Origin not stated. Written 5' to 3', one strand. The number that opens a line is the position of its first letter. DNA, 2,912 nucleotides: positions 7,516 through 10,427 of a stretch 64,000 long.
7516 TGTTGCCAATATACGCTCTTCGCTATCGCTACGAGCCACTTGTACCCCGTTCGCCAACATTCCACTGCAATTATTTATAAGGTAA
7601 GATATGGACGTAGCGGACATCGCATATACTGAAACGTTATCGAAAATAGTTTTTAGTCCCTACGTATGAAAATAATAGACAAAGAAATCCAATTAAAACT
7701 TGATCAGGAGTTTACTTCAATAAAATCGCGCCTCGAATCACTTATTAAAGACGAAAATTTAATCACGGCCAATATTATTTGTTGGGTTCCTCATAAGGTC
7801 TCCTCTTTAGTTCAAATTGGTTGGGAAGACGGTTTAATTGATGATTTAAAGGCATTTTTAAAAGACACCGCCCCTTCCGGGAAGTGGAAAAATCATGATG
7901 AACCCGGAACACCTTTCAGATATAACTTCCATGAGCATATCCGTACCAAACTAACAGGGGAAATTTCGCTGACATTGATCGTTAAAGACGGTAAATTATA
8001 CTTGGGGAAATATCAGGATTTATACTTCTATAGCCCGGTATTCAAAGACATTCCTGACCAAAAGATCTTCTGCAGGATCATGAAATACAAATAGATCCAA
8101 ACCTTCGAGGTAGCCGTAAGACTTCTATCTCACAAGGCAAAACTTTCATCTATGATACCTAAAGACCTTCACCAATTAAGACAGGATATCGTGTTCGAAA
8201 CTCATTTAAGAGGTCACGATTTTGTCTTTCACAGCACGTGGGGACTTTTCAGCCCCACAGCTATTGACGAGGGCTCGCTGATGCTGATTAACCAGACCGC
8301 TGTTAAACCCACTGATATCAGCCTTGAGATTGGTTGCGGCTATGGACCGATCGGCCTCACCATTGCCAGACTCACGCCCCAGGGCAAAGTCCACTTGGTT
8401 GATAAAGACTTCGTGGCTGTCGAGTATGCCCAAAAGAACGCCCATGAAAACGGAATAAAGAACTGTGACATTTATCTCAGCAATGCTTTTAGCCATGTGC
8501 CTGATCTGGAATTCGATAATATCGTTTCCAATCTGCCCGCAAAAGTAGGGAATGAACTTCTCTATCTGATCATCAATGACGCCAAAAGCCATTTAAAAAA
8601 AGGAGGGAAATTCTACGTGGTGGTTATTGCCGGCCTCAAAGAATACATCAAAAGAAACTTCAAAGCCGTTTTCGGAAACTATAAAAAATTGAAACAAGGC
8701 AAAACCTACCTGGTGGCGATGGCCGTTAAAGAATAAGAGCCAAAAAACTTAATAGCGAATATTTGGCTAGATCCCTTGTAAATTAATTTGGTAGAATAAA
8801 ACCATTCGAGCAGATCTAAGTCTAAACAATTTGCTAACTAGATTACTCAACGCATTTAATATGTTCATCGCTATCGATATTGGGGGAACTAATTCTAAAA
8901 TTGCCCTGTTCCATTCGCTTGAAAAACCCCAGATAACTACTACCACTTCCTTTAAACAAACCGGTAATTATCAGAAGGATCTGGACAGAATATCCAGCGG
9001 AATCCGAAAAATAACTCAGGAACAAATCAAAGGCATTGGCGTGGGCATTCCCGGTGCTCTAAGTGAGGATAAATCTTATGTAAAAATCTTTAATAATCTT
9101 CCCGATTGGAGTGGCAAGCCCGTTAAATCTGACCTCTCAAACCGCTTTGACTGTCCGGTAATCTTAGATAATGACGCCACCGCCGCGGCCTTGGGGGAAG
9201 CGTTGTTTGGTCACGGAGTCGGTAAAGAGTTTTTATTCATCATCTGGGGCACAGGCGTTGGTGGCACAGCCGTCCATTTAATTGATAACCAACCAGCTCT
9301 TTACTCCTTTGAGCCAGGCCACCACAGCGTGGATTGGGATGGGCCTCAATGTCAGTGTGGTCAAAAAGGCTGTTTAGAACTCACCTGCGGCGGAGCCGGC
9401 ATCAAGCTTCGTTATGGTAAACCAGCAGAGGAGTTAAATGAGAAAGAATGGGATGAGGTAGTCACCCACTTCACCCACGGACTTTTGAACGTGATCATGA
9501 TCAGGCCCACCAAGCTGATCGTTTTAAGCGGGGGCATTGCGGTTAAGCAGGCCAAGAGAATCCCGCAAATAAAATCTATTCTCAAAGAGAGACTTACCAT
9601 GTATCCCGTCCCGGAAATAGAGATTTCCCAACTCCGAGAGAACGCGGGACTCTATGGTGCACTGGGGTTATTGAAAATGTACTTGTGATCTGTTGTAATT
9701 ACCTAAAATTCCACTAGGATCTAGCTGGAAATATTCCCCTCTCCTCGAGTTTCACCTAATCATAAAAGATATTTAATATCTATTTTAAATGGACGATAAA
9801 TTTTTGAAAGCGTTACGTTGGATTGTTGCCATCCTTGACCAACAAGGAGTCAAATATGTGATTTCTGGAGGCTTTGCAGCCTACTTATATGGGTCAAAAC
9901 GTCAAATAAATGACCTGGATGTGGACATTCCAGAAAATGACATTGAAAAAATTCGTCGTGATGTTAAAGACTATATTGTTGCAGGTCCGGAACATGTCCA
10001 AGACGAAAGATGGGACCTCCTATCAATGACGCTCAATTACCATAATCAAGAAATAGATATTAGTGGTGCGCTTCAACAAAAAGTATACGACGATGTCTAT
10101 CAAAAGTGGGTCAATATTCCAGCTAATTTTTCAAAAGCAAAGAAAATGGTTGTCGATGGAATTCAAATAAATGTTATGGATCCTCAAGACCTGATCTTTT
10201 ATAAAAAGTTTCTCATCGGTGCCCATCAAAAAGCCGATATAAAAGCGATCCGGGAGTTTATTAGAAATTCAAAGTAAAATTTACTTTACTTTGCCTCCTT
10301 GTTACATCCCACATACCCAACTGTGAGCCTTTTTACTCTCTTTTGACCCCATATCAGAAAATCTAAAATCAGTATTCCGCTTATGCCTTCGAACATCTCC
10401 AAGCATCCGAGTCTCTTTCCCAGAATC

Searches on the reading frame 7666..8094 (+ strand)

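Call 84: search_protein_families(library=pfam, proteins=[window:7666-8094:+], max_evalue=0.1)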
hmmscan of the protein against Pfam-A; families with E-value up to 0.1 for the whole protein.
window:7666-8094:+ (142 aa): 1 family
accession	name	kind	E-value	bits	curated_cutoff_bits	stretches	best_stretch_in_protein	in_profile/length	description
PF01894.22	UPF0047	-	8e-12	45.8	27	1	19-122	2-102/117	Uncharacterised protein family UPF0047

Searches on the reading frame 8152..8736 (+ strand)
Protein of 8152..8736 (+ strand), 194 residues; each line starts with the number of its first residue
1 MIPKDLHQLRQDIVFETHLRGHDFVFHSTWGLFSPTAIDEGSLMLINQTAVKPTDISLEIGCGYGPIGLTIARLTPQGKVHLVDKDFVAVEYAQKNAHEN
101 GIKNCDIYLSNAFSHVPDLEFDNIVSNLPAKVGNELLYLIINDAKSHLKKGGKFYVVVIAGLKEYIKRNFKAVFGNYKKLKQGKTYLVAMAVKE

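Call 12: search_protein_families(library=pfam, proteins=[window:8152-8736:+], max_evalue=0.001)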
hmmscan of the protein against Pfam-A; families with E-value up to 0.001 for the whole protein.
window:8152-8736:+ (194 aa): 8 families
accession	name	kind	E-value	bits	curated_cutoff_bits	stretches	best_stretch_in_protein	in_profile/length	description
PF05175.20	MTS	-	2.4e-32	112.3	23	1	25-188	3-168/170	Methyltransferase small domain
PF13847.12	Methyltransf_31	-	1.1e-14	54.8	27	1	58-170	8-122/145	Methyltransferase domain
PF06325.19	PrmA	-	2e-11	44.4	22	1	43-174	152-277/296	Ribosomal protein L11 methyltransferase (PrmA)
PF13649.12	Methyltransf_25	-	1.9e-09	38.5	27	1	58-152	2-97/97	Methyltransferase domain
PF02390.23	Methyltransf_4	-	2.4e-06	27.6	24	1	56-119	4-67/173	Putative methyltransferase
PF08242.18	Methyltransf_12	-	4.3e-06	27.8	30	1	58-153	1-97/98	Methyltransferase domain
PF08241.18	Methyltransf_11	-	1.6e-05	25.9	21.2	1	58-156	1-95/95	Methyltransferase domain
PF02475.24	TRM5-TYW2_MTfase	-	3.6e-05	24.2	28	1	32-134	18-118/164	TRM5/TYW2 methyltransferase domain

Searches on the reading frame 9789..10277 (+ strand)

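Call 12: search_protein_families(library=pfam, proteins=[window:9789-10277:+], max_evalue=0.001)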
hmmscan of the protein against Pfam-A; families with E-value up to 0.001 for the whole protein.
window:9789-10277:+ (162 aa): 2 families
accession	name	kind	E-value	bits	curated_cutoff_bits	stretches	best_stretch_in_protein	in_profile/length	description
PF10706.15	Aminoglyc_resit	-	1.7e-06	28.7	21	1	9-139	2-134/149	Aminoglycoside-2''-adenylyltransferase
PF09970.15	DUF2204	-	5.7e-06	26.5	20.3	1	7-160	3-150/181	Nucleotidyl transferase of unknown function (DUF2204)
